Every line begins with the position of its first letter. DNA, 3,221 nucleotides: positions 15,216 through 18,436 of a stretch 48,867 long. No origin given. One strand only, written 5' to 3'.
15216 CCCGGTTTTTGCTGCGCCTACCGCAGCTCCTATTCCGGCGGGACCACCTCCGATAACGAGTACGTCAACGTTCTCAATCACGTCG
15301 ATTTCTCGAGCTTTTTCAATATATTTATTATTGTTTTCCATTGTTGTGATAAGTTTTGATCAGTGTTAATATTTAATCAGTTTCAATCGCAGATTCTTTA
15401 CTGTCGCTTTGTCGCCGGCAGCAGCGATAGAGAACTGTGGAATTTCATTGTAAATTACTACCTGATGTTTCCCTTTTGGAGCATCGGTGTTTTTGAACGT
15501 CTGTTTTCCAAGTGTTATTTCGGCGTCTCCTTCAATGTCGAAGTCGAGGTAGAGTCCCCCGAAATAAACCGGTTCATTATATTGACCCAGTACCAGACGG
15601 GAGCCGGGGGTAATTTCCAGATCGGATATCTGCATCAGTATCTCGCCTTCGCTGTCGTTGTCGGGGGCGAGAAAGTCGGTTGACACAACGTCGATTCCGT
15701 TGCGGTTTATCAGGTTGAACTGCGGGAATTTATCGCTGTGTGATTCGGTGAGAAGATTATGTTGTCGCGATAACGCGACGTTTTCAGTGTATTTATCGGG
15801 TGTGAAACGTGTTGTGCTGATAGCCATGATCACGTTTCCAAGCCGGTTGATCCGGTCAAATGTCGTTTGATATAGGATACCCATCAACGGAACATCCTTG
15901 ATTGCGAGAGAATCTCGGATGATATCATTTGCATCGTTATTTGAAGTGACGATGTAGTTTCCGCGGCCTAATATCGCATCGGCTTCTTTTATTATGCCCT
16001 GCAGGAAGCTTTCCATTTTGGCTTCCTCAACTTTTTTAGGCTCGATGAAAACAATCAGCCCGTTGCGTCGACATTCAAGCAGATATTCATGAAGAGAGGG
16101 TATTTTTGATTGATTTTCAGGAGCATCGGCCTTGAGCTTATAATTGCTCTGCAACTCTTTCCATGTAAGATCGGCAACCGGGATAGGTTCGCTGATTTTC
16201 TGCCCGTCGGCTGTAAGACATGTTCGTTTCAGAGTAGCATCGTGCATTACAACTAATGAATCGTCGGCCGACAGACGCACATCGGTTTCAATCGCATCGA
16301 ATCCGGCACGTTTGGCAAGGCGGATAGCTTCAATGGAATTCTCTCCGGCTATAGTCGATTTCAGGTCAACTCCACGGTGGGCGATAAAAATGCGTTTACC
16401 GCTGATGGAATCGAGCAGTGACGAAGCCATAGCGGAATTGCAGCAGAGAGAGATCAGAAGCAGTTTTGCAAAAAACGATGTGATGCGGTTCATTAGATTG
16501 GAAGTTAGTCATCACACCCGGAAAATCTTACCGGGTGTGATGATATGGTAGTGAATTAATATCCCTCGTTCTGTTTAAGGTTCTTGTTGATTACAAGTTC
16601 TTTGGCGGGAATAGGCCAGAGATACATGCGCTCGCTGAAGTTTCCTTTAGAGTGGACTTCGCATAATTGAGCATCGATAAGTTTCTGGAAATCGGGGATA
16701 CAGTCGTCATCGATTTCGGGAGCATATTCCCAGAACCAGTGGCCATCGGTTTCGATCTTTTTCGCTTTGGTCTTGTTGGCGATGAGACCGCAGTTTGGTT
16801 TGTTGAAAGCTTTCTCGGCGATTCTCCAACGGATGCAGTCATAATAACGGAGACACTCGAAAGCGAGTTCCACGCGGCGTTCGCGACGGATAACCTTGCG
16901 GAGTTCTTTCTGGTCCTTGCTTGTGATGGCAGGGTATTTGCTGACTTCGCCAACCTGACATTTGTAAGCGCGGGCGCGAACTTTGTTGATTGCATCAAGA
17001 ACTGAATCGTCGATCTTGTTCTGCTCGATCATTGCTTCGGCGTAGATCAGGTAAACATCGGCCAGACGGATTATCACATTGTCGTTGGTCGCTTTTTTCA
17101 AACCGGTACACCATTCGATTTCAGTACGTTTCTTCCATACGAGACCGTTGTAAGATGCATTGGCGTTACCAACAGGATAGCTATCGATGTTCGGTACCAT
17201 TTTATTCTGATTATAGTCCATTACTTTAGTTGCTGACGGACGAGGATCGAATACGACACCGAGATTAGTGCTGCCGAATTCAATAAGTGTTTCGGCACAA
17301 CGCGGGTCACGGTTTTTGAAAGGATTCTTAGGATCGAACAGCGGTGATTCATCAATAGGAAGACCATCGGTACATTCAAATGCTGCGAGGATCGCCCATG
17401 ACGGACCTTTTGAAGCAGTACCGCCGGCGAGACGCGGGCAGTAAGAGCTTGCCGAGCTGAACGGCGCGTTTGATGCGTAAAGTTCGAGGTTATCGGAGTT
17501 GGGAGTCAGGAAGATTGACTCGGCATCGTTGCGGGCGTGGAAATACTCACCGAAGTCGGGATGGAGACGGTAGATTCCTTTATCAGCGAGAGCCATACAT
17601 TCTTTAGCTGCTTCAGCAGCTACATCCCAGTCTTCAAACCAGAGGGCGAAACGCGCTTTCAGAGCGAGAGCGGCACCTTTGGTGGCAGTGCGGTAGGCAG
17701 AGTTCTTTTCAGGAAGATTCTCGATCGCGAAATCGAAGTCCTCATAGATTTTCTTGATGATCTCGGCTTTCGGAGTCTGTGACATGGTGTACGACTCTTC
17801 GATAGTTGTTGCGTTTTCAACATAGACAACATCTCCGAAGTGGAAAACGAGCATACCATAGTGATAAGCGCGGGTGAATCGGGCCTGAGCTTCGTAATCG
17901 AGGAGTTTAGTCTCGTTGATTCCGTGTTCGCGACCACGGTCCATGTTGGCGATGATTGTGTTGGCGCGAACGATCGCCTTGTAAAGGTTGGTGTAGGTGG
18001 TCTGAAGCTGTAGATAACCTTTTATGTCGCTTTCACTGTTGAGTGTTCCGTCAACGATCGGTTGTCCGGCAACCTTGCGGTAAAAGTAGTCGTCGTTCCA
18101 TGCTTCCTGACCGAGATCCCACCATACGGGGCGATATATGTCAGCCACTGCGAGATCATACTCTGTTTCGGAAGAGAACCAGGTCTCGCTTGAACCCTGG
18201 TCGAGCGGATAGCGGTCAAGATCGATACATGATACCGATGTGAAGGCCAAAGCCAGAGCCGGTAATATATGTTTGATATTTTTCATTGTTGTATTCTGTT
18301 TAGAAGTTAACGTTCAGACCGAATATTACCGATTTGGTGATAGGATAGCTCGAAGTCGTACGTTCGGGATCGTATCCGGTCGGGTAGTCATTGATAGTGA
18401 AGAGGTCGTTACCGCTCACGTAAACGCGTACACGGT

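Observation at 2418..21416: Glycosidase-free Sus-like operon built from phospho-, sulfo- and acyl-esterases: candidate utilisation system for a phosphodiester-linked polymer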

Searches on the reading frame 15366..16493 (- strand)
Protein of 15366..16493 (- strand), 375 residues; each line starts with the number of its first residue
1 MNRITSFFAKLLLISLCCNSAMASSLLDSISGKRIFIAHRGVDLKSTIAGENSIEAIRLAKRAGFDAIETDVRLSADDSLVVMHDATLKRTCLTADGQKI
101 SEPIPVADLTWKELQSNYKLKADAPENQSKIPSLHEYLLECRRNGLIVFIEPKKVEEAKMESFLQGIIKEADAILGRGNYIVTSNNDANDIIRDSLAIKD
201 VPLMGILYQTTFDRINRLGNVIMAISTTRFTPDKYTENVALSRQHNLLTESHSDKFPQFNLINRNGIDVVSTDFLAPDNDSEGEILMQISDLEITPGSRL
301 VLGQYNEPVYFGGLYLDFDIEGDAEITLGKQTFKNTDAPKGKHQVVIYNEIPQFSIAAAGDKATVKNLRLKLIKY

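Call 3: search_protein_families(library=pfam, proteins=[window:15366-16493:-], max_evalue=0.01)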
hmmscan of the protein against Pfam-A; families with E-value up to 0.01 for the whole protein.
window:15366-16493:- (375 aa): 1 family
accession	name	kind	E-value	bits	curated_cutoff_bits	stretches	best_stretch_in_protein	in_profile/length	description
PF03009.23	GDPD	-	2.3e-22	80.7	23.6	1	39-193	1-143/244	Glycerophosphoryl diester phosphodiesterase family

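Call 6: search_protein_families(library=ncbifam, proteins=[window:15366-16493:-], max_evalue=0.01)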
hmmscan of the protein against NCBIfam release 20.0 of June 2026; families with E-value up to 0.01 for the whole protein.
window:15366-16493:- (375 aa): 4 families
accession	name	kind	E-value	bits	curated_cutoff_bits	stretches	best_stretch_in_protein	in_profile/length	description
NF006989.0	PRK09454.1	equivalog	2e-14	53.6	264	1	36-159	12-125/251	glycerophosphodiester phosphodiesterase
NF008354.0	PRK11143.1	equivalog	6.2e-08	32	254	1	13-92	10-86/359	glycerophosphodiester phosphodiesterase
NF053857.1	LysphglycPlipDStph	equivalog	2.7e-07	30.2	450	1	37-102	49-109/305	lysophosphatidylglycerol phospholipase D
NF041304.3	AvrBs2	equivalog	5.5e-07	27.9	1000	1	32-113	268-347/716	type III secretion system effector avirulence protein AvrBs2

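Call 12: search_solved_structures(query=window:15366-16493:-, max_evalue=0.001)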
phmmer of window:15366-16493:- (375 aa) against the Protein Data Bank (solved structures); distinct sequences matched with E-value up to 0.001: 20.
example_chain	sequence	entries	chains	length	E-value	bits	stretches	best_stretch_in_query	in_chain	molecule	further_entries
2pz0_A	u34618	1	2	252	5.2e-07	32.5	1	32-103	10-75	Glycerophosphoryl diester phosphodiesterase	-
4oec_A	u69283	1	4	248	2.8e-06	30.1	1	35-153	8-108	Glycerophosphoryl diester phosphodiesterase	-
7e0v_A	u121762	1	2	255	3.1e-06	29.9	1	33-98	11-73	Glycerophosphodiester phosphodiesterase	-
8ghh_A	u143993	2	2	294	4.3e-06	29.5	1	38-93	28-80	Glycerophosphodiester phosphodiesterase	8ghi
9f49_AAA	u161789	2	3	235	8.5e-06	28.5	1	36-179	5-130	GP-PDE domain-containing protein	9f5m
1zcc_A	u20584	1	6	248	8.8e-06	28.5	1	37-108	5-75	glycerophosphodiester phosphodiesterase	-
1ydy_A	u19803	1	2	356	1.4e-05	27.8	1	16-96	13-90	Glycerophosphoryl diester phosphodiesterase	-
3mz2_A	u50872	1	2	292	2.1e-05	27.2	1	50-156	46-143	Glycerophosphoryl diester phosphodiesterase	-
3qvq_A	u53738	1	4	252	2.2e-05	27.2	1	36-162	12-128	Phosphodiesterase Olei02445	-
1o1z_A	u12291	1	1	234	3.5e-05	26.5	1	35-91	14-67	glycerophosphodiester phosphodiesterase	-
3i10_A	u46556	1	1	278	3.8e-05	26.4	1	24-141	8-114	Putative Glycerophosphoryl diester phosphodiesterase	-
7e2a_A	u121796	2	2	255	4.1e-05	26.3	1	33-98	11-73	Glycerophosphodiester phosphodiesterase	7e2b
4r7o_A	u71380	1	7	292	4.2e-05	26.2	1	32-208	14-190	Glycerophosphoryl diester phosphodiesterase, putative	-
9eul_A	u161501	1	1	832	5.9e-05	25.8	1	35-178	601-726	GP-PDE domain-containing protein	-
9euf_B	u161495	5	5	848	6e-05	25.7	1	35-178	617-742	GP-PDE domain-containing protein | ORF58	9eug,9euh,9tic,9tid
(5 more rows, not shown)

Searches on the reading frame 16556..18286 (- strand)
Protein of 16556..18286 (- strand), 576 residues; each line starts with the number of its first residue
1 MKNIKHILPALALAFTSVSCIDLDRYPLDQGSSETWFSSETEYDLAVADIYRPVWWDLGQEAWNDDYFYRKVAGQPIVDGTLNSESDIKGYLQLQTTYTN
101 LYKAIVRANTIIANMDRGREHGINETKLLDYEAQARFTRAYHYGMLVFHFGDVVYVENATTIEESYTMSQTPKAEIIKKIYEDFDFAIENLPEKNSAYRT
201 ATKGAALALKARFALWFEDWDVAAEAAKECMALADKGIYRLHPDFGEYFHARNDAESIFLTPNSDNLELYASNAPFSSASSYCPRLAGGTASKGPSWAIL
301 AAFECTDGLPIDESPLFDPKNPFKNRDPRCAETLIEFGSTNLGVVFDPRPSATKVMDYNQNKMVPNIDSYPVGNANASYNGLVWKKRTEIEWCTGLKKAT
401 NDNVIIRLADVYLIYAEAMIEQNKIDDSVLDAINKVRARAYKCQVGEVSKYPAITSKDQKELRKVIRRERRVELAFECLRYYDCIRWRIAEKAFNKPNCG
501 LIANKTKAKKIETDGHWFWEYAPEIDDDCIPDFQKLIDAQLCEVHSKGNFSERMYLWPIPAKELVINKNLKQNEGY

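Call 3: search_protein_families(library=pfam, proteins=[window:16556-18286:-], max_evalue=0.01)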
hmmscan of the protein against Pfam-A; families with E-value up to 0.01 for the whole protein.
window:16556-18286:- (576 aa): 3 families
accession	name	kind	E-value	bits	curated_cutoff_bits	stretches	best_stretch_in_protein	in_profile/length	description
PF07980.17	SusD_RagB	-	4.7e-45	154.9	23.1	1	268-576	17-297/297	SusD family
PF14322.12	SusD-like_3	-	2.2e-16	61.1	27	1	92-215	72-191/191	Starch-binding associating with outer membrane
PF12771.13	SusD-like_2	-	1.1e-06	28.2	27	1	96-198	59-157/415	Starch-binding associating with outer membrane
